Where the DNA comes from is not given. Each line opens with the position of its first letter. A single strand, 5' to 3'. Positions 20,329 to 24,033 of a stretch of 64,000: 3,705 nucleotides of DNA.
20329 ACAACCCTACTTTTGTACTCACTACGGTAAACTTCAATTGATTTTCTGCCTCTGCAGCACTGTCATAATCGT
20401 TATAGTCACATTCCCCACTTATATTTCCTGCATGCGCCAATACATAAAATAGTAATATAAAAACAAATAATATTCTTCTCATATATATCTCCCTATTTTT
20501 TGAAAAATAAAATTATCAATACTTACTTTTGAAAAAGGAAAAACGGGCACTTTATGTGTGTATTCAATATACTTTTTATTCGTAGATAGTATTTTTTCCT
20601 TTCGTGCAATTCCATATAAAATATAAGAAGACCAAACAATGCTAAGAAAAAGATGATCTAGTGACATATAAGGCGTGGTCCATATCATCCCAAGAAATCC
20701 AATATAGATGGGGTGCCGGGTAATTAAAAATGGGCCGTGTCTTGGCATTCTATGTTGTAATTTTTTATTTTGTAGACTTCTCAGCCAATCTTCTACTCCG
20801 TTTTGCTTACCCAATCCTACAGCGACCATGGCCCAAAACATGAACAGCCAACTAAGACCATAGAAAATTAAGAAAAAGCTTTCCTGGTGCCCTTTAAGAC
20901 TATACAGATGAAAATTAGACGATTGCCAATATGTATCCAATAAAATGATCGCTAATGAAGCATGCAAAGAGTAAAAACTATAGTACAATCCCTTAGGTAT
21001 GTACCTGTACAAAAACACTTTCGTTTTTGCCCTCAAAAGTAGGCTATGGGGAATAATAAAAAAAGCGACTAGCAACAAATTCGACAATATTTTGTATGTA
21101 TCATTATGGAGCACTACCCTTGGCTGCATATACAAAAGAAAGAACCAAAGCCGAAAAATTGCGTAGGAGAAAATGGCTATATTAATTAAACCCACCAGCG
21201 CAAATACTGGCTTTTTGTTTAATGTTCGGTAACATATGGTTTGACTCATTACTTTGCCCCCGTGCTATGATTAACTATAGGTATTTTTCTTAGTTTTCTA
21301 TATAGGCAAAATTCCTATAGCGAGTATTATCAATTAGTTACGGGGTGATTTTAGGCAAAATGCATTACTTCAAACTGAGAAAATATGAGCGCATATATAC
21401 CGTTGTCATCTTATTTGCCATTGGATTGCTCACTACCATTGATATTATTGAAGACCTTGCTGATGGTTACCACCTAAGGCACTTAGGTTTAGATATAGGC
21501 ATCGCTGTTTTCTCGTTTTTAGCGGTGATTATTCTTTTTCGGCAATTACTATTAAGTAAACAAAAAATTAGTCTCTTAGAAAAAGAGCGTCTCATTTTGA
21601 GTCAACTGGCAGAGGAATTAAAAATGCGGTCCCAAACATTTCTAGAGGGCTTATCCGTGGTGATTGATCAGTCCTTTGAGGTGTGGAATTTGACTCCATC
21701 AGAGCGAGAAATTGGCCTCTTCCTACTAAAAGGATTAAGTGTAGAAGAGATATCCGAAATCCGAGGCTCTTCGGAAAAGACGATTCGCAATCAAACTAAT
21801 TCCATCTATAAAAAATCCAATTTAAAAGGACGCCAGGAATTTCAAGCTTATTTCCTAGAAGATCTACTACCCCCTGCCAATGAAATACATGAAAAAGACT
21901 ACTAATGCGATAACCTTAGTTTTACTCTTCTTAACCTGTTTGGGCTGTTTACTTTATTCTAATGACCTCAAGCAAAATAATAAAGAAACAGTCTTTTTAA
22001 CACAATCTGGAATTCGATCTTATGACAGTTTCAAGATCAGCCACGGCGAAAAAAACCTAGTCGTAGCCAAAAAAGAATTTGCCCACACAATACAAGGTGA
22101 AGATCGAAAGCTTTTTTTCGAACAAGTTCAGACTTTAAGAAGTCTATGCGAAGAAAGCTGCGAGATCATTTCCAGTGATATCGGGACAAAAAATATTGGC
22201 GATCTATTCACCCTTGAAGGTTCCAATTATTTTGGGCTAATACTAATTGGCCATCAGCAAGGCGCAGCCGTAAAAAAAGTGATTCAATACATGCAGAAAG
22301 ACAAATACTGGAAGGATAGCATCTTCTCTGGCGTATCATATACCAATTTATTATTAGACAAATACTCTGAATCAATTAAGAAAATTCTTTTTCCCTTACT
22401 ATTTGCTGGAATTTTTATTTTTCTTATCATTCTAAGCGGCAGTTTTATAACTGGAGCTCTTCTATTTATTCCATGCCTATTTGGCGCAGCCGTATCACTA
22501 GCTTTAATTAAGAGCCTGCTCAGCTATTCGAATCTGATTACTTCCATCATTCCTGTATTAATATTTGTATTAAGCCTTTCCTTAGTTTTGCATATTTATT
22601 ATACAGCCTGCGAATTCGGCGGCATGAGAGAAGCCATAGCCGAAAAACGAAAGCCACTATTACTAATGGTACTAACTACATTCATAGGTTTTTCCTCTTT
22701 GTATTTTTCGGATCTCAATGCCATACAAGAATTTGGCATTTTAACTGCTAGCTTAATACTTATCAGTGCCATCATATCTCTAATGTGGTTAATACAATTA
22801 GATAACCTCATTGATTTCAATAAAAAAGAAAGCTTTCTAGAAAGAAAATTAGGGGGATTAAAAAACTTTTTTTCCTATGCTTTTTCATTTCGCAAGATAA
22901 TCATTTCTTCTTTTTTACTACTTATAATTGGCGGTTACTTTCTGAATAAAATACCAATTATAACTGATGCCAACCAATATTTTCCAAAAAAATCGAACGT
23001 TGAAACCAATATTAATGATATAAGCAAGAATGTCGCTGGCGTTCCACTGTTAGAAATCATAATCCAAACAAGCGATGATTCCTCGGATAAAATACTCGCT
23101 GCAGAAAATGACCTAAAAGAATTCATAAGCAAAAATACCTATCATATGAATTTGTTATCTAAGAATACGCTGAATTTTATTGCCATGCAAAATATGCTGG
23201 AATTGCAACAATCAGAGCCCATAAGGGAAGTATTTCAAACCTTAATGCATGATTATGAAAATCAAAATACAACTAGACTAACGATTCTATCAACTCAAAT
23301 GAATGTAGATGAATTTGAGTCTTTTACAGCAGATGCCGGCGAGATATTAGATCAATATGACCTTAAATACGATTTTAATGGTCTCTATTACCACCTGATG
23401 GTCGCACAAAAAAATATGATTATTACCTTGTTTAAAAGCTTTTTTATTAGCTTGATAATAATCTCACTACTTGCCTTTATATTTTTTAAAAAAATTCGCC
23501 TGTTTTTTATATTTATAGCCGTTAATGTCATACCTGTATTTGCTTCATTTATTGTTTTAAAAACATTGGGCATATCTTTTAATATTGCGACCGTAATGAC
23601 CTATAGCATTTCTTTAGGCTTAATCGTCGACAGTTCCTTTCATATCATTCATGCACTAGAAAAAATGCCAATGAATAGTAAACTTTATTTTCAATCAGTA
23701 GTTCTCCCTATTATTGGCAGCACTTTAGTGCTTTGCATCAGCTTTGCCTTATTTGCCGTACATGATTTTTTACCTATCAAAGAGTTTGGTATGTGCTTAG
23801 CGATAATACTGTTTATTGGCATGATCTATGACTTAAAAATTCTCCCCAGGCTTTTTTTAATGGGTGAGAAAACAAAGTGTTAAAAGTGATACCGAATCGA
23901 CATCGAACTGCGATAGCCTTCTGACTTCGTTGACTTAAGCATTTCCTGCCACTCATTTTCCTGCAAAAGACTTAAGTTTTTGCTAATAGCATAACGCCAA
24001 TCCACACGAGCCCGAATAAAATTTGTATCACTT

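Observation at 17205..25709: A+T-rich island with an srsABC-like type III PKS phenolic-lipid operon extended by YceI and a second methyltransferase, plus LuxR/MMPL/DUF4105 export-type neighbours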

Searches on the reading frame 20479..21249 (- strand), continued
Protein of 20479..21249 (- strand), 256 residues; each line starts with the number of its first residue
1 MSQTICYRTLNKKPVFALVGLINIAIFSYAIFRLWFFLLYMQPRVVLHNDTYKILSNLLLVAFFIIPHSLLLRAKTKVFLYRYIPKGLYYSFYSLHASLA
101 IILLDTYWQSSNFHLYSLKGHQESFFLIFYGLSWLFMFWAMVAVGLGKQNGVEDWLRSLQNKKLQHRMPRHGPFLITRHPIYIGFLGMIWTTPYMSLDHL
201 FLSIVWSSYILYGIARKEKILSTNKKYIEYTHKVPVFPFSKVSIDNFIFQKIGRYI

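Call 70: find_encoding_contigs(protein=P0140, flank=8000, max_places=2)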
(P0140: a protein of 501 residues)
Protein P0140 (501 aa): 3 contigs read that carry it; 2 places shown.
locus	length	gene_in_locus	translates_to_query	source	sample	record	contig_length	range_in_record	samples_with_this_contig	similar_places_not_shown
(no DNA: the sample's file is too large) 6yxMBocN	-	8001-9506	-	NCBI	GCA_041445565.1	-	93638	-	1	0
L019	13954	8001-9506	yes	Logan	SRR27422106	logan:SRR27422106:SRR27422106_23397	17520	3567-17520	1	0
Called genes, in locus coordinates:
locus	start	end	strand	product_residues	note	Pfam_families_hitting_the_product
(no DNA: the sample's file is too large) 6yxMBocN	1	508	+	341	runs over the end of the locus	PF20903:SPL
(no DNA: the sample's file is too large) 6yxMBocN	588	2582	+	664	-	PF00456:Transketolase_N, PF00676:E1_dh, PF02779:Transket_pyr, PF02780:Transketolase_C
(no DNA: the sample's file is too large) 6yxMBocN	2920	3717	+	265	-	-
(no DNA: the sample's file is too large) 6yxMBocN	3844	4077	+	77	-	PF00830:Ribosomal_L28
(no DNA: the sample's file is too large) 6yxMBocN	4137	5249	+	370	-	-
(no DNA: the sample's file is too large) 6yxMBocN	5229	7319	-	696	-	-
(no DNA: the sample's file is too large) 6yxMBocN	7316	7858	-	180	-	PF00196:GerE (weak)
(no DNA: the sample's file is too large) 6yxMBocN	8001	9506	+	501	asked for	PF04264:YceI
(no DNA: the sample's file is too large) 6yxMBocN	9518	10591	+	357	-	PF00195:Chal_sti_synt_N (weak), PF08392:FAE1_CUT1_RppA, PF02797:Chal_sti_synt_C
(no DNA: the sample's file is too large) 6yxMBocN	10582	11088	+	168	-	PF04140:ICMT, PF04191:PEMT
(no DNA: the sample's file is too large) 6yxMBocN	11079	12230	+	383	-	PF00070:Pyr_redox (faint), PF01266:DAO (weak), PF01494:FAD_binding_3, PF03486:HI0933_like (weak), PF04820:Trp_halogenase (faint), PF13450:NAD_binding_8 (weak)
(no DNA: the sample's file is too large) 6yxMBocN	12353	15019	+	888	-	PF00330:Aconitase, PF00694:Aconitase_C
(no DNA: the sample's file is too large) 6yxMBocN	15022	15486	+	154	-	-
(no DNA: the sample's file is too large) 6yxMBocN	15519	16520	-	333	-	PF13646:HEAT_2 (faint)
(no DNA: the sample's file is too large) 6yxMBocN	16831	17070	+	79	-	-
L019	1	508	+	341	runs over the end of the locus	PF20903:SPL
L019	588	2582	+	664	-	PF00456:Transketolase_N, PF00676:E1_dh, PF02779:Transket_pyr, PF02780:Transketolase_C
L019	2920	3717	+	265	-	-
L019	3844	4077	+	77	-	PF00830:Ribosomal_L28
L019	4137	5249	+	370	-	-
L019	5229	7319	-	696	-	-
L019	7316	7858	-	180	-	PF00196:GerE (weak)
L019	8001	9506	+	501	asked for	PF04264:YceI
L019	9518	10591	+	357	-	PF00195:Chal_sti_synt_N (weak), PF08392:FAE1_CUT1_RppA, PF02797:Chal_sti_synt_C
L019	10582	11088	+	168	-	PF04140:ICMT, PF04191:PEMT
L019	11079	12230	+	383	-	PF00070:Pyr_redox (faint), PF01266:DAO (weak), PF01494:FAD_binding_3, PF03486:HI0933_like (weak), PF04820:Trp_halogenase (faint), PF13450:NAD_binding_8 (weak)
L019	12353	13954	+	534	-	?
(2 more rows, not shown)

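Call 71: find_encoding_contigs(protein=P0143, flank=8000, max_places=2)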
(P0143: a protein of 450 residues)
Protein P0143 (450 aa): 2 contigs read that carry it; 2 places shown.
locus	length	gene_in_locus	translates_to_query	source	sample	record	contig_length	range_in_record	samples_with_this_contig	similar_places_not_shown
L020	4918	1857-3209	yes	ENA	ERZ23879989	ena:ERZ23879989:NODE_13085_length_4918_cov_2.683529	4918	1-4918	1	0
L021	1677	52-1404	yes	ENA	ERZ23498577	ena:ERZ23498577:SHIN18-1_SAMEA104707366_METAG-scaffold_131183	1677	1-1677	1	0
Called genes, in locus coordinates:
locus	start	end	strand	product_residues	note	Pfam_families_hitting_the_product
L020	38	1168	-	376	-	PF00072:Response_reg, PF02518:HATPase_c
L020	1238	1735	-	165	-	PF00196:GerE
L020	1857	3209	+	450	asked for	PF04264:YceI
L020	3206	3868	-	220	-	PF00596:Aldolase_II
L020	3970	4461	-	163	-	PF00254:FKBP_C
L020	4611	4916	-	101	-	?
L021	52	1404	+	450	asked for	PF04264:YceI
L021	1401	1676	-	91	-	?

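Call 74: search_protein_families(library=pfam, proteins=[L018:6674-7678:-, L018:8903-9601:-, L018:9803-10585:+, L018:10689-11225:+, L018:11244-12278:+, L018:12925-14238:-, L012:1237-3147:+, L019:5229-7319:-], max_evalue=0.001)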
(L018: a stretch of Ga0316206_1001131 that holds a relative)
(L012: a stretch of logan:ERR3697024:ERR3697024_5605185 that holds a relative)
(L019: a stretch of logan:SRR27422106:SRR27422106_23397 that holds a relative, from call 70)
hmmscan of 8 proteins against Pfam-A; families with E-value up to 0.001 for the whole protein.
L018:6674-7678:- (334 aa): 2 families
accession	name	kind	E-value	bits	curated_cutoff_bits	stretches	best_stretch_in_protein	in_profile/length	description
PF12833.13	HTH_18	-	2.6e-14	53.7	33.6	1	254-332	2-78/80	Helix-turn-helix domain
PF00165.29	HTH_AraC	-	1.7e-06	28.4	26.6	0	243-279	4-40/42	Bacterial regulatory helix-turn-helix proteins, AraC family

L018:8903-9601:- (232 aa): 2 families
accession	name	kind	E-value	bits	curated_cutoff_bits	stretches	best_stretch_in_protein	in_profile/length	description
PF01638.23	HxlR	-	2.8e-16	59.6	20.8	1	20-108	1-90/91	HxlR-like helix-turn-helix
PF02036.22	SCP2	-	8.8e-05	23.2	21.3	1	136-207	21-89/101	SCP-2 sterol transfer family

L018:9803-10585:+ (260 aa): 3 families
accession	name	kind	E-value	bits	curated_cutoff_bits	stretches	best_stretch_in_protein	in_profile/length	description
PF07298.16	NnrU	-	1.3e-07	31.9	24.7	1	74-229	5-138/188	NnrU protein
PF04191.18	PEMT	-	7.6e-06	26.8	25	1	157-242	16-103/105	Phospholipid methyltransferase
PF06966.17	DUF1295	-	2.2e-05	24.5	20.4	1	134-251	112-234/235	Protein of unknown function (DUF1295)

L018:10689-11225:+ (178 aa): 0 families

L018:11244-12278:+ (344 aa): 0 families

L018:12925-14238:- (437 aa): 2 families
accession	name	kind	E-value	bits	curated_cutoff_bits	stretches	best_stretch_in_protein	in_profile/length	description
PF00078.32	RVT_1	-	1.1e-39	136.7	29.6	1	77-285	1-205/205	Reverse transcriptase (RNA-dependent DNA polymerase)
PF08388.16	GIIM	-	9.5e-13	48.4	23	1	298-375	2-79/80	Group II intron, maturase-specific domain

L012:1237-3147:+ (637 aa): 0 families

L019:5229-7319:- (696 aa): 0 families

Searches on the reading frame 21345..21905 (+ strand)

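Call 4: search_protein_families(library=pfam, proteins=[window:21345-21905:+], max_evalue=0.01)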
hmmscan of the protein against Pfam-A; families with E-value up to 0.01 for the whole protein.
window:21345-21905:+ (186 aa): 2 families
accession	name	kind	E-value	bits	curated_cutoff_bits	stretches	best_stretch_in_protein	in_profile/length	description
PF00196.25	GerE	-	1.1e-06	28.6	23.5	1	115-165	2-52/57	Bacterial regulatory proteins, luxR family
PF08281.18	Sigma70_r4_2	-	0.0045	17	25.7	0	126-150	21-46/54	Sigma-70, region 4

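Call 5: search_protein_families(library=ncbifam, proteins=[window:21345-21905:+], max_evalue=0.01)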
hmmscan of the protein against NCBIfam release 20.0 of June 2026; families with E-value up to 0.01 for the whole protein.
window:21345-21905:+ (186 aa): 3 families
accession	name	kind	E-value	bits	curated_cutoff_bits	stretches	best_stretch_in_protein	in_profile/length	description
NF047608.1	LIC13292_fam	subfamily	5.9e-28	98.1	200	1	17-176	7-163/166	LIC13292 family transcriptional regulator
TIGR02937.1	sigma70-ECF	superfamily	4.6e-05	23.1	42.9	1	78-157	82-160/165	sigma-70 family RNA polymerase sigma factor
NF047402.1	TransRegVisN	equivalog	0.00027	20.3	250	1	75-170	144-240/246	transcriptional regulator VisN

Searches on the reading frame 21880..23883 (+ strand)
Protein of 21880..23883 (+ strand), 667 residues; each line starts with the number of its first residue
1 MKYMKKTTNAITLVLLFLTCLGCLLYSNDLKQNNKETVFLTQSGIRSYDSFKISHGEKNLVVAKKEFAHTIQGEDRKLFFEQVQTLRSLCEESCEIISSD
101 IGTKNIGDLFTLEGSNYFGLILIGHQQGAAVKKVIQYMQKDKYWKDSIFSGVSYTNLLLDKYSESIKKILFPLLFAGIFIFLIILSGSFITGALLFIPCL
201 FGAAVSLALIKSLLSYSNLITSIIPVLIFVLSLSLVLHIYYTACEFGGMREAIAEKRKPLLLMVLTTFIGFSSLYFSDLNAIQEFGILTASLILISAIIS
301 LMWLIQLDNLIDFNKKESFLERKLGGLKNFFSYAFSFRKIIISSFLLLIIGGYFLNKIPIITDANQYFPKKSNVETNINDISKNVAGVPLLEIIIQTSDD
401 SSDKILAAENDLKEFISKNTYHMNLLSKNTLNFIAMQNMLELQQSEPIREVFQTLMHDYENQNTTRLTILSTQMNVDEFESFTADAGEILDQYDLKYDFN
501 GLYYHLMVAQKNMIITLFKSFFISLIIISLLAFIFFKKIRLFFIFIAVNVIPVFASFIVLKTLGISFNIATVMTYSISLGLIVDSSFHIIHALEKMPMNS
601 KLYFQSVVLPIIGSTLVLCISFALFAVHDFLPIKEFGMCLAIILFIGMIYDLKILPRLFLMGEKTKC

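Call 4: search_protein_families(library=pfam, proteins=[window:21880-23883:+], max_evalue=0.01)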
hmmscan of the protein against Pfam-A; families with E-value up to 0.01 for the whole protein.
window:21880-23883:+ (667 aa): 0 families

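Call 5: search_protein_families(library=ncbifam, proteins=[window:21880-23883:+], max_evalue=0.01)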
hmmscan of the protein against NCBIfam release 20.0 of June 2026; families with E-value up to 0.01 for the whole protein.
window:21880-23883:+ (667 aa): 6 families
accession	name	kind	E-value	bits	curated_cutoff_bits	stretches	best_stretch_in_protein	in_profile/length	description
TIGR00921.1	2A067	subfamily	6e-13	47.7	351.9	1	251-659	286-731/733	hydrophobe/amphiphile efflux-3 (HAE3) family transporter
TIGR03480.1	HpnN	hypoth_equivalog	1.3e-06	26.7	751.85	2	509-662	706-857/862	hopanoid biosynthesis associated RND transporter like protein HpnN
NF000037.1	RND_perm_OqxB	exception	0.0015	16.4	2200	1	505-658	331-494/1050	multidrug efflux RND transporter permease subunit OqxB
NF000282.2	RND_permease_1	subfamily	0.0017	16.4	1250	1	514-657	336-490/1029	multidrug efflux RND transporter permease subunit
NF007842.1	PRK10555.1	equivalog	0.0022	15.9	1854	1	511-637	334-460/1036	multidrug efflux RND transporter permease AcrD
NF007131.0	PRK09577.1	equivalog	0.005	14.6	1768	0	507-608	333-430/1045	multidrug efflux RND transporter permease subunit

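Call 55: search_solved_structures(query=A4, max_evalue=0.1, show_alignments=0)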
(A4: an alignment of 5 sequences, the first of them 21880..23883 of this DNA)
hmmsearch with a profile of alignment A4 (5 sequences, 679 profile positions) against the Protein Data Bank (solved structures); distinct sequences matched with E-value up to 0.1: 3.
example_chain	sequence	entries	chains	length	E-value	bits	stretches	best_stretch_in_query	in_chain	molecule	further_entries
5lq3_A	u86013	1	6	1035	9.4e-06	27.7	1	507-672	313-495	CmeB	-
5t0o_A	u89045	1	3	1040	9.5e-06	27.7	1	507-672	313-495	CmeB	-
8gjj_B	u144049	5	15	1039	8.1e-05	24.6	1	508-672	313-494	Efflux pump membrane transporter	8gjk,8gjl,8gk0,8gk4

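Call 56: search_protein_families(library=pfam, alignment_id=A4, max_evalue=0.1)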
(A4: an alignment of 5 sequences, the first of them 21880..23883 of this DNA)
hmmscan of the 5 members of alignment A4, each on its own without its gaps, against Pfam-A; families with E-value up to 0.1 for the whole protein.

A. member 1, window:21880-23883:+ (667 aa): 0 families

B. families by the number of members that match (of 5 scanned): 4 families
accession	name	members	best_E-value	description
PF03176.21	MMPL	4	0.00019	MMPL family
PF20871.2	KCTD1-15_CTD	1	0.031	BTB/POZ domain-containing protein KCTD1/15, C-terminal domain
PF19262.4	DUF5905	1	0.034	Family of unknown function (DUF5905)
PF06101.16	Vps62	1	0.076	Vacuolar protein sorting-associated protein 62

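Call 78: predict_structure(protein=window:21880-23883:+)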
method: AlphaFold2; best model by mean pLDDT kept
length: 667 residues; sequences in the alignment: 1
mean_pLDDT: 39.6   pTM: 0.24
mean pLDDT of the five models: 39.6, 35.9, 35.7, 34.4, 30.7
residues with pLDDT >= 90: 0; 70-90: 0; 50-70: 24; < 50: 643
segments of 3 or more residues with pLDDT < 50: 1-72, 74-76, 84-187, 189-232, 234-302, 304-316, 330-524, 526-529, 531-536, 540-634, 636-641, 644-667
pLDDT, mean of each block of 10 residues (from residue 1): 34 40 38 37 38 37 38 47 47 38 32 27 28 35 33 35 42 44 43 44 43 39 44 47 45 43 44 38 41 44 46 47 50 43 41 35 31 34 36 39 46 44 36 39 40 43 31 31 34 35 35 40 47 49 46 40 34 35 31 34 38 44 44 46 46 41 34
secondary structure, 60 per line:
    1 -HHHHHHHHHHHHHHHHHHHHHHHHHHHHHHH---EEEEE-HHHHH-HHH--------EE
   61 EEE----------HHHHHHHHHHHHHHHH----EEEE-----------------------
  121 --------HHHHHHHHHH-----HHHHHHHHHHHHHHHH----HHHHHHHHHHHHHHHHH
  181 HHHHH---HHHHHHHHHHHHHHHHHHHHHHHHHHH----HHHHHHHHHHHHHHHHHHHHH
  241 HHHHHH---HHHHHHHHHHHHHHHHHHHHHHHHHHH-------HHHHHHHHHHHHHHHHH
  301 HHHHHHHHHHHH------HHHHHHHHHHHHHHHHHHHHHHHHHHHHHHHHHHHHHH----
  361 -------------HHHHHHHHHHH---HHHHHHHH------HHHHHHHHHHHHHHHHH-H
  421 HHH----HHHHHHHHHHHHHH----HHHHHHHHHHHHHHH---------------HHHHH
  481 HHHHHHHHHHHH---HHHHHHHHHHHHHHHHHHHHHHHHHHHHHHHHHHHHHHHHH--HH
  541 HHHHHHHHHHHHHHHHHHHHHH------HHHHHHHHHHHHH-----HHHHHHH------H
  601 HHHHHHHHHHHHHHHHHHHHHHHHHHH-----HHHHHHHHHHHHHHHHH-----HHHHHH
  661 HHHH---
elements in order (helices of 4 or more, strands of 3 or more residues): H2-32 E36-40 H42-46 E59-63 H74-89 E94-97 H129-138 H144-159 H164-185 H189-215 H220-246 H250-276 H284-312 H319-356 H374-384 H388-395 H402-418 H420-423 H428-441 H446-460 H476-492 H496-536 H539-562 H569-581 H587-593 H600-627 H633-649 H655-664
